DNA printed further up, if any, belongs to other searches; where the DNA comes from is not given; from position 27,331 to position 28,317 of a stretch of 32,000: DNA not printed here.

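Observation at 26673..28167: Divergent gene pair: active short XPF plus a catalytically degenerate ERCC4-(HhH)2 paralog (XPF-ERCC1-like arrangement in an archaeon)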

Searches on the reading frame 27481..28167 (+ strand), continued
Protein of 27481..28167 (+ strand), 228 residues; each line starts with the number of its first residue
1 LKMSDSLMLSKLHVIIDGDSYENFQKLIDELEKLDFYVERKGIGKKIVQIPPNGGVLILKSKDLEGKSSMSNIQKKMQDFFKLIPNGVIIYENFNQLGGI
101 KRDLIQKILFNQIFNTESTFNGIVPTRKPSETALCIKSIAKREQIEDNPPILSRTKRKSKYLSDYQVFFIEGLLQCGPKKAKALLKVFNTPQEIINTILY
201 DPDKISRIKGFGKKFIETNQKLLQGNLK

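Call 35: find_encoding_contigs(protein=P0044, flank=5000, max_places=2)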
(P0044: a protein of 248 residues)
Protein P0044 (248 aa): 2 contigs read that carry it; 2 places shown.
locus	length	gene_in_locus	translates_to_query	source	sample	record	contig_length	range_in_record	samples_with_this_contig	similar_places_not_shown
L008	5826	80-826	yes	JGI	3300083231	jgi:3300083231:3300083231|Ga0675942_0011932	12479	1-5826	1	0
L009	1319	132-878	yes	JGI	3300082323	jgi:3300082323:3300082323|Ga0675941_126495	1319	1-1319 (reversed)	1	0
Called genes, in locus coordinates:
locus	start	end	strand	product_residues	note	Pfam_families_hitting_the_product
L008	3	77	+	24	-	?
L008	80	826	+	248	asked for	-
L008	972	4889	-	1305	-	-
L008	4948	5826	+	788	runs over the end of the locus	-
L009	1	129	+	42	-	?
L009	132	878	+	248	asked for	-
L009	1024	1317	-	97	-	?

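Call 36: list_cluster_members(proteins=[P0043, P0049, P0051, P0052, P0054, P0055, P0056, P0058, P0060, P0062])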
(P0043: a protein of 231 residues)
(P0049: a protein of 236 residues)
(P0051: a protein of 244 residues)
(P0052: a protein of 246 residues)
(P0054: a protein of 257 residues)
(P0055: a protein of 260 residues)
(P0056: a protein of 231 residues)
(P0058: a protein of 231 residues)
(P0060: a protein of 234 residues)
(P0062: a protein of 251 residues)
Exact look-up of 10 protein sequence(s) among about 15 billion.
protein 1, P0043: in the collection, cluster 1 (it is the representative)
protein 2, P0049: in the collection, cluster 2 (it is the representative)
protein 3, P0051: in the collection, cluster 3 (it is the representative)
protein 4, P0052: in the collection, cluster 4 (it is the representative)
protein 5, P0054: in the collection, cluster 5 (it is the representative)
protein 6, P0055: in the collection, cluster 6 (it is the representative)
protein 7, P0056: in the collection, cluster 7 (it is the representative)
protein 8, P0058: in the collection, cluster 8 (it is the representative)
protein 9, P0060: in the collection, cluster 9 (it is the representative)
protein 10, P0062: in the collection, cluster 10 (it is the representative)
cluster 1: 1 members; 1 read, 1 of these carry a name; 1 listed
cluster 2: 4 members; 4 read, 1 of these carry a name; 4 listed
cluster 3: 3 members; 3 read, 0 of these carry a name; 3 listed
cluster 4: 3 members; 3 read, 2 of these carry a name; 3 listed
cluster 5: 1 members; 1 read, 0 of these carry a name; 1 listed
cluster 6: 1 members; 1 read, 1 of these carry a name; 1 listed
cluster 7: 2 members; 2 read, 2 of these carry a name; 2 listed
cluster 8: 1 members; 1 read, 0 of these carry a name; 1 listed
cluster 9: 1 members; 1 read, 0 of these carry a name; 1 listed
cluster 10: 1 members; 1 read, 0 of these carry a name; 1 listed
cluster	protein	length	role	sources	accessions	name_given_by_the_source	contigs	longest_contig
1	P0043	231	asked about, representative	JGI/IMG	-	ERCC4-type nuclease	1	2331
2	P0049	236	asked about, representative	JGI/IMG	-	-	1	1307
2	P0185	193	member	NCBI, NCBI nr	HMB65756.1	MAG TPA: hypothetical protein VKO42_02670, partial [Patescibacteria group bacterium] | hypothetical protein [Patescibacteria group bacterium]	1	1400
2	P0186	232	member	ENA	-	-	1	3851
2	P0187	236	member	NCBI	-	-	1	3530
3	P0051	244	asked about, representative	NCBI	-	-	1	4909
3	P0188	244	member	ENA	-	-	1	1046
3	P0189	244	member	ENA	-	-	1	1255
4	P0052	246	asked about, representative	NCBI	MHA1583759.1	MAG: hypothetical protein ACTSWL_00770 [Promethearchaeota archaeon]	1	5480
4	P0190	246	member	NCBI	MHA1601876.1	MAG: hypothetical protein ACTSUI_02600 [Promethearchaeota archaeon]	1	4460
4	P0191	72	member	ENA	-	-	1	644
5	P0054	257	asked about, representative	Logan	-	-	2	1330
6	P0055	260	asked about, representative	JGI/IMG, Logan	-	hypothetical protein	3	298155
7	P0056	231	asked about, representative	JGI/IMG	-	hypothetical protein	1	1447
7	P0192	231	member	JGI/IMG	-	hypothetical protein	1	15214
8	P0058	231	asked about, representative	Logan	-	-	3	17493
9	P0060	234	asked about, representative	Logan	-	-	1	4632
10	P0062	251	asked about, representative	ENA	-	-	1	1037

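Call 37: list_cluster_members(proteins=[P0026, P0028, P0029, P0032, P0034, P0036, P0037, P0038, P0039, P0040])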
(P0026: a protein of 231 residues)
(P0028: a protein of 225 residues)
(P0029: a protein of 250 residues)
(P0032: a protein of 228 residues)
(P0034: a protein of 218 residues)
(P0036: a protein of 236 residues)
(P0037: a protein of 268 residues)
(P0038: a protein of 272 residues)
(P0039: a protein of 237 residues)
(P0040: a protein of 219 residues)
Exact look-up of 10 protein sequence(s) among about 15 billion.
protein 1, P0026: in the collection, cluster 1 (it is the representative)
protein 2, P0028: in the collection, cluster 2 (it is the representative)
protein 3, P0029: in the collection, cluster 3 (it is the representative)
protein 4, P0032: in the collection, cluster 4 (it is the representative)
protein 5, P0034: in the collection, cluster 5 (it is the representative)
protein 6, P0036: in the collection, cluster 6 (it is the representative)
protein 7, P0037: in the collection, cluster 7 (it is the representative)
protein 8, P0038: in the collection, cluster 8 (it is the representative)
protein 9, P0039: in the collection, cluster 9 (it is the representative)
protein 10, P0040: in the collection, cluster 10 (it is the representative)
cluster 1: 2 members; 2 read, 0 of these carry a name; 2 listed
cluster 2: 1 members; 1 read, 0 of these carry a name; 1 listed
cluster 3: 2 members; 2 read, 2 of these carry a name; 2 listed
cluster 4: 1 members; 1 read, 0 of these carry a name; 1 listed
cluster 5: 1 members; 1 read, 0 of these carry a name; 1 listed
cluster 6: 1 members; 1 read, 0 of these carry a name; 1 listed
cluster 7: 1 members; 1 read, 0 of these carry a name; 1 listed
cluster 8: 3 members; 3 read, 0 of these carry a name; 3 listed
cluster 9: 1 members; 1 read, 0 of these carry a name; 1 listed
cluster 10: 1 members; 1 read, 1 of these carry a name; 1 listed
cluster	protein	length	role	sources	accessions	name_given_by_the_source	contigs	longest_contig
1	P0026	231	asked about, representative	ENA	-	-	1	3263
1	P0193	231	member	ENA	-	-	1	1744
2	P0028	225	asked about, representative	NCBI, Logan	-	-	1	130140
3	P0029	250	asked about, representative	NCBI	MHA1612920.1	MAG: hypothetical protein ACTSYU_12760 [Promethearchaeota archaeon]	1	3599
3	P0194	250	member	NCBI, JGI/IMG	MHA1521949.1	MAG: hypothetical protein ACTSRK_17370 [Promethearchaeota archaeon]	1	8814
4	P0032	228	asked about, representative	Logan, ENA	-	-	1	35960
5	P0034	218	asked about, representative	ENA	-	-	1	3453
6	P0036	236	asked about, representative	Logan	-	-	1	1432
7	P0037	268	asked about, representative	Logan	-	-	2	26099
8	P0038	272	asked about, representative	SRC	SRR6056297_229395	-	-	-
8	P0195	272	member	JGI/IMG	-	-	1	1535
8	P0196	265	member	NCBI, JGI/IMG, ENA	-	-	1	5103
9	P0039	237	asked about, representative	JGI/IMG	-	-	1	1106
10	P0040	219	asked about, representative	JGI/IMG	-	hypothetical protein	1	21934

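Call 38: find_encoding_contigs(protein=P0055, flank=5000, max_places=1)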
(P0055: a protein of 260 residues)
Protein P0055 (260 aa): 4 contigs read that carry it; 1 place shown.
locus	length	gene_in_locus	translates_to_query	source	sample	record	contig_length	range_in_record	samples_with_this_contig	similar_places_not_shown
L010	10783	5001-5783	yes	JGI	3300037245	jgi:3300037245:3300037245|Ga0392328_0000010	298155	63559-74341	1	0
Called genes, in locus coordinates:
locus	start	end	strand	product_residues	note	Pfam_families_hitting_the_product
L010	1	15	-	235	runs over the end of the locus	PF02732:ERCC4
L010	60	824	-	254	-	-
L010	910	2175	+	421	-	PF00752:XPG_N, PF00867:XPG_I, PF01367:5_3_exonuc (weak)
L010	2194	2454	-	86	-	-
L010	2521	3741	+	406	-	-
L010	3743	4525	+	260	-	-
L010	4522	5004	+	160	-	PF13424:TPR_12 (faint), PF25062:ARM_TT21_N (faint), PF13181:TPR_8 (faint), PF13428:TPR_14 (faint), PF13431:TPR_17 (faint), PF13432:TPR_16, PF00515:TPR_1 (weak), PF07719:TPR_2 (weak), +2 more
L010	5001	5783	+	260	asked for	-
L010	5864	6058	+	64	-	PF12728:HTH_17 (weak), PF13411:MerR_1, PF00376:MerR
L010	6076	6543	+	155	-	PF00239:Resolvase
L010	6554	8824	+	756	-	PF07282:Cas12f1-like_TNB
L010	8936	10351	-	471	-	-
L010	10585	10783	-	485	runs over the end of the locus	-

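Call 39: find_encoding_contigs(protein=P0058, flank=5000, max_places=1)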
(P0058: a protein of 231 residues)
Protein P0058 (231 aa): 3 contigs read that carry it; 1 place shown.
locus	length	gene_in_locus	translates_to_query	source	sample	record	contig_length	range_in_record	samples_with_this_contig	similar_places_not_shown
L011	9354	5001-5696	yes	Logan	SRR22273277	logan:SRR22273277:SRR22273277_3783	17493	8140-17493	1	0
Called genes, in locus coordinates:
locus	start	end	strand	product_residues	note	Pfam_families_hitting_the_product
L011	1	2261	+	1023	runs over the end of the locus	-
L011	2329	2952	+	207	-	-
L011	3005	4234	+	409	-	-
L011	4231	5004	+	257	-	-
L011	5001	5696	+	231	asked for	-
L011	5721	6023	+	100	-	-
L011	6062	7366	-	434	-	PF03382:DUF285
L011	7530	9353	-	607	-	?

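Call 40: find_encoding_contigs(protein=P0028, flank=5000, max_places=1)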
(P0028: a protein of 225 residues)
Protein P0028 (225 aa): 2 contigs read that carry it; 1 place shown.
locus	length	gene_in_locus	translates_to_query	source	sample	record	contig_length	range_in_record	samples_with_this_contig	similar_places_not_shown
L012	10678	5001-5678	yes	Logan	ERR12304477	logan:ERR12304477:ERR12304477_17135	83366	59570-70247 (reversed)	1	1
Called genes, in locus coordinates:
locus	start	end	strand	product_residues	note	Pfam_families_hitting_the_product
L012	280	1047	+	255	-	PF01145:Band_7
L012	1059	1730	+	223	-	PF00215:OMPdecase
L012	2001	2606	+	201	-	-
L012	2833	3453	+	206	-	PF13240:Zn_Ribbon_1 (weak)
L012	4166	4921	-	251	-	PF02732:ERCC4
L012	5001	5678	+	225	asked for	-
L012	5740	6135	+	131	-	PF00126:HTH_1 (faint)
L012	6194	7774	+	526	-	PF00022:Actin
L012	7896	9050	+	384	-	PF00432:Prenyltrans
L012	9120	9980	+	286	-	PF00763:THF_DHG_CYH, PF02882:THF_DHG_CYH_C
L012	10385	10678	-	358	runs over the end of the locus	PF00684:DnaJ_CXXCXGXG (faint)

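Call 43: search_protein_families(library=pfam, alignment_id=A2, max_evalue=1)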
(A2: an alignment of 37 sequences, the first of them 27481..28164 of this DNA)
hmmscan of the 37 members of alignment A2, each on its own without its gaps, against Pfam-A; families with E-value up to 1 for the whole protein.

A. member 1, window:27481-28164:+ (228 aa): 2 families
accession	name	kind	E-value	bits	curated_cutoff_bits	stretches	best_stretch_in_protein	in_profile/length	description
PF14520.12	HHH_5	-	3.6e-07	31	27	1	177-214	11-46/57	Helix-hairpin-helix domain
PF01367.25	5_3_exonuc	-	0.15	13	40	1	170-220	20-65/97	5'-3' exonuclease, C-terminal SAM fold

B. families by the number of members that match (of 37 scanned): 24 families
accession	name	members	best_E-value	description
PF14520.12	HHH_5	16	3.6e-07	Helix-hairpin-helix domain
PF02732.21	ERCC4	8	0.00012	ERCC4 domain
PF01367.25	5_3_exonuc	7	0.0063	5'-3' exonuclease, C-terminal SAM fold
PF20640.2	Rrn6_HB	1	0.0056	Rrn6, helical bundle domain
PF14716.13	HHH_8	1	0.0082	Helix-hairpin-helix domain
PF11795.13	DUF3322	1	0.0093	Uncharacterized protein conserved in bacteria N-term (DUF3322)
PF12826.13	HHH_2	1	0.018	Helix-hairpin-helix motif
PF22438.2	FlgA_HD-like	1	0.021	Flagellar protein FlgA, HotDog domain-like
PF06745.19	ATPase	1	0.026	KaiC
PF10226.14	CCDC85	1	0.028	CCDC85 family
PF15368.11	BioT2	1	0.044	Spermatogenesis family BioT2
PF08812.16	YtxC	1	0.047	YtxC-like family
PF13108.11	DUF3969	1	0.059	Protein of unknown function (DUF3969)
PF15162.11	SCRE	1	0.063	Protein SPO16 homolog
PF02854.25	MIF4G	1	0.087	MIF4G domain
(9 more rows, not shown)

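Call 44: search_solved_structures(query=A2, max_evalue=10, show_alignments=0)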
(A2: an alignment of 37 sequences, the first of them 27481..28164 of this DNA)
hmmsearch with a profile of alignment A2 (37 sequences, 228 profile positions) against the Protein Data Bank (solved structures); distinct sequences matched with E-value up to 10: 11.
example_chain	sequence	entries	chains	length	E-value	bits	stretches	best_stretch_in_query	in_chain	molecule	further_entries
2bhn_A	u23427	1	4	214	8.7e-08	35.2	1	19-225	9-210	XPF ENDONUCLEASE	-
2bgw_A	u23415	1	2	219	9.8e-08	35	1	19-224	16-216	XPF ENDONUCLEASE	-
1j22_A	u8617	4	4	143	1.3e-05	28.1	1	18-149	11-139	ATP-dependent RNA helicase, putative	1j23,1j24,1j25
1x2i_A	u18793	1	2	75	0.0007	22.4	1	156-213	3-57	Hef helicase/nuclease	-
3l3o_M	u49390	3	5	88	0.23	14.2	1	15-77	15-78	Staphylococcal complement inhibitor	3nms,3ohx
6rur_N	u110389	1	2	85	0.23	14.2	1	16-77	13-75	Inhibitor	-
3l5n_M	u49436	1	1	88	0.23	14.2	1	15-77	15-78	Staphylococcal complement inhibitor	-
6ruv_N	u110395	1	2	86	0.23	14.2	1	16-77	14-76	Inhibitor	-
2qff_A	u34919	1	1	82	0.25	14.1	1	16-76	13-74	Hypothetical protein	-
2win_M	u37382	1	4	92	0.26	14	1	15-77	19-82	STAPHYLOCOCCAL COMPLEMENT INHIBITOR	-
6vlb_A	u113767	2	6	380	0.46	13.2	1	21-110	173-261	UDP-N-acetylglucosamine 2-epimerase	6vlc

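Call 47: find_encoding_contigs(protein=P0032, flank=4000, max_places=1)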
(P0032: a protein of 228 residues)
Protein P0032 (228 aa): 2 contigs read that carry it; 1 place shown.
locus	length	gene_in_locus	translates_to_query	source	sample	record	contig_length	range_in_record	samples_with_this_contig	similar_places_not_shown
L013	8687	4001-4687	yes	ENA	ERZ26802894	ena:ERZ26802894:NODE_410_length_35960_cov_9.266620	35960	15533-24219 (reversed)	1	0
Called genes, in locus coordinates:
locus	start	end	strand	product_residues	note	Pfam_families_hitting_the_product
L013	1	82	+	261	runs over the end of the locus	PF01145:Band_7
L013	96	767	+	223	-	PF00215:OMPdecase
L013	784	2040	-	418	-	PF07690:MFS_1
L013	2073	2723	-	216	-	PF02517:Rce1-like (weak)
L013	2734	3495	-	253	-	PF02732:ERCC4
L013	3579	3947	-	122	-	PF00903:Glyoxalase (weak)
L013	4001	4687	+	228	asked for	-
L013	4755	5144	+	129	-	-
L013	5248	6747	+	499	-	PF00022:Actin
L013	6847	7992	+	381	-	PF00432:Prenyltrans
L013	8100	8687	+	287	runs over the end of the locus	PF00763:THF_DHG_CYH, PF02882:THF_DHG_CYH_C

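Call 48: find_encoding_contigs(protein=P0037, flank=4000, max_places=1)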
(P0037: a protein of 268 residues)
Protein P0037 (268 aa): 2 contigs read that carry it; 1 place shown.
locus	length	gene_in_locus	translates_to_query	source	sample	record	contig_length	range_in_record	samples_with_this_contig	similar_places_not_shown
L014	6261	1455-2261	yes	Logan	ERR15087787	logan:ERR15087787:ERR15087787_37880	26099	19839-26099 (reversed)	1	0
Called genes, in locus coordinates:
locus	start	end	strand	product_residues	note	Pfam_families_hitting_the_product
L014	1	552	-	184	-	?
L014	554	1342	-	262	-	PF02732:ERCC4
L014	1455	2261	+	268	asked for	-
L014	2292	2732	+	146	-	PF00126:HTH_1 (faint)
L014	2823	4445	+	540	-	PF00022:Actin, PF06723:MreB_Mbl (weak), PF18912:DZR_2 (faint), PF12773:DZR, PF13240:Zn_Ribbon_1 (faint), PF13248:Zn_ribbon_3 (faint), PF24460:DUF7575 (faint)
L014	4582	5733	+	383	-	PF00432:Prenyltrans (weak)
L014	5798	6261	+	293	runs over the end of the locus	PF00763:THF_DHG_CYH, PF02882:THF_DHG_CYH_C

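Call 49: find_encoding_contigs(protein=P0040, flank=4000, max_places=1)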
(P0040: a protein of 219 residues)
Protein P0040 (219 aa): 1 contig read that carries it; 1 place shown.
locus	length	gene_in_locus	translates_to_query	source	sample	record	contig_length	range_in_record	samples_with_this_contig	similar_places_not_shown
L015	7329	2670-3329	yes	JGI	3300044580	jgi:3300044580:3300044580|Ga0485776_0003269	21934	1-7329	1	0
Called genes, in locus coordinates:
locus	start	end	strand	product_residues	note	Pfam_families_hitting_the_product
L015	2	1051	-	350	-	?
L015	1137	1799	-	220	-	PF00923:TAL_FSA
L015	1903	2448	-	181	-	PF00025:Arf, PF00071:Ras, PF01926:MMR_HSR1, PF04670:Gtr1_RagA (weak), PF08477:Roc, PF09439:SRPRB, PF00503:G-alpha (weak)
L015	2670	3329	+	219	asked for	-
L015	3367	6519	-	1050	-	PF13320:GH123_cat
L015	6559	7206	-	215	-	PF13527:Acetyltransf_9 (faint), PF00583:Acetyltransf_1 (weak), PF13508:Acetyltransf_7 (weak), PF13673:Acetyltransf_10 (weak)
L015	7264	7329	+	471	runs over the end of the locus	PF07690:MFS_1, PF13347:MFS_2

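Call 59: search_protein_families(library=ncbifam, proteins=[window:27481-28167:+, P0067, P0076], max_evalue=0.1)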
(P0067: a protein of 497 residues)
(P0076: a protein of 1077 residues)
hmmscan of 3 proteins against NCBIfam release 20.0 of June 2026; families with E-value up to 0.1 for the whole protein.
window:27481-28167:+ (228 aa): 2 families
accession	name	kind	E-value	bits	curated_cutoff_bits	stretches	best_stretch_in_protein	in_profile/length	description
NF010337.0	PRK13766.1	equivalog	3e-14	52.1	610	1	74-221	631-773/781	Hef nuclease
NF040956.1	Arch_Xpf_endonucase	equivalog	1.7e-06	27.8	300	1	128-205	116-195/222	3'-flap repair endonuclease Xpf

P0067 (497 aa): 2 families
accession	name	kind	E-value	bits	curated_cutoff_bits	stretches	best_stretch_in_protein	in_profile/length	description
NF010337.0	PRK13766.1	equivalog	1.9e-16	59.4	610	2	250-461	561-760/781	Hef nuclease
NF040956.1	Arch_Xpf_endonucase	equivalog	2.6e-06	27.2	300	1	287-451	30-186/222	3'-flap repair endonuclease Xpf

P0076 (1077 aa): 44 families (the best 25 are shown)
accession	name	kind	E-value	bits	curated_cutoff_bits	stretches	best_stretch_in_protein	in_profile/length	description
NF010337.0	PRK13766.1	equivalog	3.4e-256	852.2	610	2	6-834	3-777/781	Hef nuclease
NF040956.1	Arch_Xpf_endonucase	equivalog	5.8e-49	166.6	300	2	863-1069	4-213/222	3'-flap repair endonuclease Xpf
NF008394.0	PRK11192.1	equivalog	5.2e-21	75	507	2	370-603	240-405/441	ATP-dependent RNA helicase SrmB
NF053631.1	RNA_helic_CshA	equivalog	7.1e-18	64.7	646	2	392-550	243-401/434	degradosome RNA helicase CshA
NF008744.0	PRK11776.1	equivalog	4.8e-17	61.7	524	2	368-514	233-367/460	ATP-dependent RNA helicase DbpA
NF001824.0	PRK00558.1-5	equivalog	5.4e-13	48.2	451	2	1014-1068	593-647/652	excinuclease ABC subunit UvrC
TIGR04095.1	dnd_restrict_1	equivalog_domain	1.2e-12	47.6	600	2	14-149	3-146/451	DNA phosphorothioation system restriction enzyme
TIGR00596.1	rad1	subfamily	1.2e-12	47.1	806.65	1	853-1068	578-810/813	DNA repair protein, RAD1 family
NF008165.0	PRK10917.1-3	equivalog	1.2e-11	43.9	711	2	43-177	295-422/692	ATP-dependent DNA helicase RecG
TIGR00643.1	recG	equivalog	1.3e-11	44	659.4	2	43-177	266-396/629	ATP-dependent DNA helicase RecG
NF053711.1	RNA_heli_RhlE1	exception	3.9e-11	42.4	750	1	376-495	243-354/434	RNA helicase RhlE1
NF008642.0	PRK11634.1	equivalog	5.3e-11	41.6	989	1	410-489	269-349/628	DEAD/DEAH family ATP-dependent RNA helicase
NF053636.1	DDHlcsCsdAPsy1082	equivalog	1.1e-10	40.7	890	1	368-552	234-409/512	DEAD/DEAH box helicase CsdA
NF002340.1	PRK01297.1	equivalog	1.6e-10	40.3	564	1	357-483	223-346/372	ATP-dependent RNA helicase RhlB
NF008163.0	PRK10917.1-1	equivalog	3.5e-10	38.8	796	2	42-177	298-430/692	ATP-dependent DNA helicase RecG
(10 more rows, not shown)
